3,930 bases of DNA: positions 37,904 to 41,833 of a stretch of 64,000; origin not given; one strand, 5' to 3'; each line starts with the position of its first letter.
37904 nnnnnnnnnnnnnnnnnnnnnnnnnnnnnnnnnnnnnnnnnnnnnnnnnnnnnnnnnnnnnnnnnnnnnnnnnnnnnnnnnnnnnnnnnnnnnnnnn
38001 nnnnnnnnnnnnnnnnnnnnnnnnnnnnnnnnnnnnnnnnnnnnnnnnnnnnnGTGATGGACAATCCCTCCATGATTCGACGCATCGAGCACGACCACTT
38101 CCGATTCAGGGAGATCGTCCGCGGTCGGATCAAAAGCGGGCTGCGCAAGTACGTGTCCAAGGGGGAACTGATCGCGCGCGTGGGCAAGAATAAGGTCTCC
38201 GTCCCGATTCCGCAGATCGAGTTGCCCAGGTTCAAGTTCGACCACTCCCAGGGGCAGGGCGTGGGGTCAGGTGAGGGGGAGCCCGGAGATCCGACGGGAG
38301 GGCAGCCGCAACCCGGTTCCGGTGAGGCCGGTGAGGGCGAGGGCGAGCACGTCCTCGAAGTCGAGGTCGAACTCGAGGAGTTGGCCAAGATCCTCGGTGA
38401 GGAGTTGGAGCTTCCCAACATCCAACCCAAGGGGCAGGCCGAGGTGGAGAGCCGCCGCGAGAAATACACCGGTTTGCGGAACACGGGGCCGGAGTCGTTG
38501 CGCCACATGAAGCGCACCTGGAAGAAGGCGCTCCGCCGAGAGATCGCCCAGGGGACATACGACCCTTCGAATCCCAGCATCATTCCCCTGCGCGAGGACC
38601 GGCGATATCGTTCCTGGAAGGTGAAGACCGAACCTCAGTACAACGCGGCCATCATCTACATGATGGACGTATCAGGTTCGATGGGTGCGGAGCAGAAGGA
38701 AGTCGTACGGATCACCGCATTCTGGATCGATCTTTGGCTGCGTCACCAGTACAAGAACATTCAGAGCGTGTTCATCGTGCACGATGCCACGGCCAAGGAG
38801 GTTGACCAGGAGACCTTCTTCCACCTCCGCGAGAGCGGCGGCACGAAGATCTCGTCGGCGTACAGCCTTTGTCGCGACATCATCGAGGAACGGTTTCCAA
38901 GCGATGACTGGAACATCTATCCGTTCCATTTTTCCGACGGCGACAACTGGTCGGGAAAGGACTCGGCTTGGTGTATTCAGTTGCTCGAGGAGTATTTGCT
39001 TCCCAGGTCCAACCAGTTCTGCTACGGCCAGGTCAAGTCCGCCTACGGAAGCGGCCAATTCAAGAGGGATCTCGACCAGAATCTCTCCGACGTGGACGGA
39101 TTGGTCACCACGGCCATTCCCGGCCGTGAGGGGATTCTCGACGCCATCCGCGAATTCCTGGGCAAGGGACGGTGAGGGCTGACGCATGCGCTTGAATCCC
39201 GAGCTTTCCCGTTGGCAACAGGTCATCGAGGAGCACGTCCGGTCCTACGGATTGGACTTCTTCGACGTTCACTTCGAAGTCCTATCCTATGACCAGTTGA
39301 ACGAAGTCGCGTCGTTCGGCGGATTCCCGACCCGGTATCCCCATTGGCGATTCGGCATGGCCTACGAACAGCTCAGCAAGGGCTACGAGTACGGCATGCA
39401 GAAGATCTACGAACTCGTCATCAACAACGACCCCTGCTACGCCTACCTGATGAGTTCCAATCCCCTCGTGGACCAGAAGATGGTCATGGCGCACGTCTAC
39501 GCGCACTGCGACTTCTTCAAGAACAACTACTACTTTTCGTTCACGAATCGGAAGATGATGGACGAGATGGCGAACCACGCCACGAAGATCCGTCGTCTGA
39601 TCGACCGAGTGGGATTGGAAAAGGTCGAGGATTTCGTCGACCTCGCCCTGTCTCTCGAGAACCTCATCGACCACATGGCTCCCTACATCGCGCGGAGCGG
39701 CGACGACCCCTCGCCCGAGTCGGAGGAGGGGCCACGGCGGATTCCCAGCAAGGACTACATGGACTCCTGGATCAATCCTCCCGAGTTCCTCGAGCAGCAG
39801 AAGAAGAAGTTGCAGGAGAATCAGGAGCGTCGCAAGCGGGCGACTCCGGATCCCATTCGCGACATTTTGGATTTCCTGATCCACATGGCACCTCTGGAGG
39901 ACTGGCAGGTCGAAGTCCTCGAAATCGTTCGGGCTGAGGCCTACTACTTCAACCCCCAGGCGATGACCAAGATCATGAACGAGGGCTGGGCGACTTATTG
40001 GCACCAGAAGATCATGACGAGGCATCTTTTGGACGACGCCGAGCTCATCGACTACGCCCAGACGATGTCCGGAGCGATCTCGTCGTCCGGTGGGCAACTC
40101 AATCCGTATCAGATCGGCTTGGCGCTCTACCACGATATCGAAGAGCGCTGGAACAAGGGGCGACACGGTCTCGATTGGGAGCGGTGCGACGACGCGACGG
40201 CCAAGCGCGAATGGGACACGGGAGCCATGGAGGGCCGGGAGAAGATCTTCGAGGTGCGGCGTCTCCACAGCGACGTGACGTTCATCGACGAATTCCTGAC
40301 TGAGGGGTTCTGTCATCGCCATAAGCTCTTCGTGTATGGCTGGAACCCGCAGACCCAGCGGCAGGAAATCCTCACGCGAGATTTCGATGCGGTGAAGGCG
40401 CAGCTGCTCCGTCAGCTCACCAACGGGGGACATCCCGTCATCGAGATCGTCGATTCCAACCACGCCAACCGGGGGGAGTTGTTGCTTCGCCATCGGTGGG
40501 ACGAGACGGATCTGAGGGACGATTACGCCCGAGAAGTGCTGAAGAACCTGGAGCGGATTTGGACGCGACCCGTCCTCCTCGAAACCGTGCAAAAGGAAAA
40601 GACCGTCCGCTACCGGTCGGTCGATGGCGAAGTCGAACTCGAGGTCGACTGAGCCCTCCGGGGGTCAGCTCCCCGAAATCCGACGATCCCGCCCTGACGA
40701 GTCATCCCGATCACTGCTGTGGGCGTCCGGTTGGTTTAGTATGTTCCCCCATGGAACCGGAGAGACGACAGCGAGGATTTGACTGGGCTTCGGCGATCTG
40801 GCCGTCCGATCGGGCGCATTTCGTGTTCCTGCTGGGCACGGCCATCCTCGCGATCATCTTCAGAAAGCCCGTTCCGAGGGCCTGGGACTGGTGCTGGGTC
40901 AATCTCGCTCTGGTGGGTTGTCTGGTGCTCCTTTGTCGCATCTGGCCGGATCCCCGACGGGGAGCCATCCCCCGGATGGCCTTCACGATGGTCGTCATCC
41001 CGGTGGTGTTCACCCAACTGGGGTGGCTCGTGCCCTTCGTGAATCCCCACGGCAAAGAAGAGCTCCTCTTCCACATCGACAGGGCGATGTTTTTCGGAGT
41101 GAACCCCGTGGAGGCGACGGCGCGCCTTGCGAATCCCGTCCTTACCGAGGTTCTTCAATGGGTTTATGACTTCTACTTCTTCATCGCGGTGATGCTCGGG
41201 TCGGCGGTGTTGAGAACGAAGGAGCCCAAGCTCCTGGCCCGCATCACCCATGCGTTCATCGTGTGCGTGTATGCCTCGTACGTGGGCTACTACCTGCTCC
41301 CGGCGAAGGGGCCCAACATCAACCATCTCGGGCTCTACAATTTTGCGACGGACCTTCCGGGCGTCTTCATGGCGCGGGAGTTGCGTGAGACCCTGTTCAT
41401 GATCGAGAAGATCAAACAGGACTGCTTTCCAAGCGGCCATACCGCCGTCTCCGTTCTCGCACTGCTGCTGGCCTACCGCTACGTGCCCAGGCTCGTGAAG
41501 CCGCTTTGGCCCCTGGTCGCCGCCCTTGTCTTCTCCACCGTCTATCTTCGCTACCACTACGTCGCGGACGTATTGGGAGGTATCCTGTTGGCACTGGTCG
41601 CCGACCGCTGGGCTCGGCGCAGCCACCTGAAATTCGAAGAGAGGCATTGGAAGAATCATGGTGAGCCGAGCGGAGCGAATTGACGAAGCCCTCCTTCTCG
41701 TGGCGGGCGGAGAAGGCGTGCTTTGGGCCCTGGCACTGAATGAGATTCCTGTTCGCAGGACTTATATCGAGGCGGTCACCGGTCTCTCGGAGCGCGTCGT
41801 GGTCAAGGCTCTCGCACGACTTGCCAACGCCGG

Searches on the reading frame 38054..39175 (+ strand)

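Call 15: search_protein_families(library=pfam, proteins=[window:38054-39175:+], max_evalue=0.001)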
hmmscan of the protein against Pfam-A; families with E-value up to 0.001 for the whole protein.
window:38054-39175:+ (373 aa): 1 family
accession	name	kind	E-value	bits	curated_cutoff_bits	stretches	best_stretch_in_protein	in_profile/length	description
PF04285.18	DUF444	-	4.1e-87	293.4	27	2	180-371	225-417/418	Protein of unknown function (DUF444)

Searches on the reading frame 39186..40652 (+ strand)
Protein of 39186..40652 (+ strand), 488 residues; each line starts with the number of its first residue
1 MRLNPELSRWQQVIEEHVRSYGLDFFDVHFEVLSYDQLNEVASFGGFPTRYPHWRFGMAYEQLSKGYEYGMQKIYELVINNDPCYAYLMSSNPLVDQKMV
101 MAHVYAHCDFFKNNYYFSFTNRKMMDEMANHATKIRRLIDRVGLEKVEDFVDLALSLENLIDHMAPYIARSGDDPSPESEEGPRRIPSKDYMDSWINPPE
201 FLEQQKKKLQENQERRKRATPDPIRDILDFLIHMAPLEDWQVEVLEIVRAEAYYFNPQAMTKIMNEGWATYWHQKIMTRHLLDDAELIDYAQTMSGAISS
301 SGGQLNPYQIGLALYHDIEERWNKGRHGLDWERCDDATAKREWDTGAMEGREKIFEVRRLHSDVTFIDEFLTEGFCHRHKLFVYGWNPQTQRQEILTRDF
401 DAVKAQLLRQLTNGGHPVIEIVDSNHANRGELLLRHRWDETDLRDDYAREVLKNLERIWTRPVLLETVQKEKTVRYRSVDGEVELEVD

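Call 15: search_protein_families(library=pfam, proteins=[window:39186-40652:+], max_evalue=0.001)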
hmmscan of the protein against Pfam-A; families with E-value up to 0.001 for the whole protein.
window:39186-40652:+ (488 aa): 2 families
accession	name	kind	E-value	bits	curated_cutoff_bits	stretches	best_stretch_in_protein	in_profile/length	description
PF04293.20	SpoVR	-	2.5e-134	448.5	27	1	6-415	6-406/407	SpoVR like protein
PF24755.2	SpoVR_C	-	4e-10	40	27.6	1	417-469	1-54/55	SpoVR-like C-terminal domain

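Call 16: search_protein_families(library=ncbifam, proteins=[window:39186-40652:+], max_evalue=0.01)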
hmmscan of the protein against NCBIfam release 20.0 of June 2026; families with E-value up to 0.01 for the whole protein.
window:39186-40652:+ (488 aa): 1 family
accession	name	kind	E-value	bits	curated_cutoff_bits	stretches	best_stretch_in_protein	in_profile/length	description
NF008737.0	PRK11767.1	equivalog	3.5e-63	213.8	679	1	7-476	24-498/505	SpoVR family protein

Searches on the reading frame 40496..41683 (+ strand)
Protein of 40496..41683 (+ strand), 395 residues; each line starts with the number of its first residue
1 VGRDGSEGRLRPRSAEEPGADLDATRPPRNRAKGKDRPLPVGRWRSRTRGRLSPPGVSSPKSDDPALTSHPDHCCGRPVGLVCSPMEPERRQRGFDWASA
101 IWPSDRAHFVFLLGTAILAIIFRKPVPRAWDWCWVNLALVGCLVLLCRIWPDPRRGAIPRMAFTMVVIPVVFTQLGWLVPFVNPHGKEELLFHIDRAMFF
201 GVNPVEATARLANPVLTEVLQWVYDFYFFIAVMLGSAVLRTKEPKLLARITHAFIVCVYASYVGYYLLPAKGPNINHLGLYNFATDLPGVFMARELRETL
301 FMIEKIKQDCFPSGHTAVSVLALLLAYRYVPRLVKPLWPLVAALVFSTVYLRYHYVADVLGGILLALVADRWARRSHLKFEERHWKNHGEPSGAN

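Call 15: search_protein_families(library=pfam, proteins=[window:40496-41683:+], max_evalue=0.001)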
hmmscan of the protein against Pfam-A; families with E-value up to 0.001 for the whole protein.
window:40496-41683:+ (395 aa): 3 families
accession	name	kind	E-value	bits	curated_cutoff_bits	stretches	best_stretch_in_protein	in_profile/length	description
PF14378.12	PAP2_3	-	2.5e-19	70.3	27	1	191-369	3-187/190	PAP2 superfamily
PF01569.27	PAP2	-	4.5e-13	49.5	27.2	1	308-377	48-125/130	PAP2 superfamily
PF14360.12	PAP2_C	-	1.6e-06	29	27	1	309-366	4-65/74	PAP2 superfamily C-terminal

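Call 16: search_protein_families(library=ncbifam, proteins=[window:40496-41683:+], max_evalue=0.01)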
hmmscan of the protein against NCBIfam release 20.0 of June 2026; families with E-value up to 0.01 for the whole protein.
window:40496-41683:+ (395 aa): 4 families
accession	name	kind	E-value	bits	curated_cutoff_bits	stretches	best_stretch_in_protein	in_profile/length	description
NF008813.0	PRK11837.1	equivalog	1.6e-05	24.9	229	1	304-369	98-164/202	undecaprenyl-diphosphate phosphatase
NF047884.1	UdeprDiPSep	equivalog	0.00064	19.7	250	1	299-368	108-178/188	undecaprenyl-diphosphatase SepP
NF052609.1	PhinosDhcerSyn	equivalog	0.0015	18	480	1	223-369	122-279/305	phosphoinositol dihydroceramide synthase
NF007159.0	PRK09597.1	equivalog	0.0094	15.6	177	0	311-368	121-179/191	lipid A 1-phosphatase LpxE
